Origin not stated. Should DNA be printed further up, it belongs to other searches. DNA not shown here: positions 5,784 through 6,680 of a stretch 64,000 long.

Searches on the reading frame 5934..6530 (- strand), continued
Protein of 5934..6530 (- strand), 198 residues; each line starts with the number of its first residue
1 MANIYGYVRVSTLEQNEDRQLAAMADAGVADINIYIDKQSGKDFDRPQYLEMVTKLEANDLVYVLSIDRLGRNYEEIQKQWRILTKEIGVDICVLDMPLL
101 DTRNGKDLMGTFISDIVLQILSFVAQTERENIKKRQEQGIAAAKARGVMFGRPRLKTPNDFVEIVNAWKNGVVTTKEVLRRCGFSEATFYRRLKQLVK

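Call 63: search_protein_families(library=ncbifam, proteins=[window:5934-6530:-], max_evalue=0.001)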
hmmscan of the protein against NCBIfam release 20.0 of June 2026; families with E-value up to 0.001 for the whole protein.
window:5934-6530:- (198 aa): 4 families
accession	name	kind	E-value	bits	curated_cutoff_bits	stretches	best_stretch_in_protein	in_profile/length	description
NF041201.1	recomb_XisF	equivalog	3e-16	59.4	375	1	4-145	1-138/465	fdxN element excision recombinase XisF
NF009949.0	PRK13413.1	equivalog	2e-10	40.7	272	1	4-160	2-155/203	master DNA invertase Mpi family serine-type recombinase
NF047344.1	SCCmet_CcrA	equivalog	1.3e-06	27.8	700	1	1-146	1-145/442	cassette chromosome recombinase CcrA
NF049883.1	resolv_YneB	equivalog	7.7e-05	22.2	175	1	16-142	24-141/211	YneB family resolvase-like protein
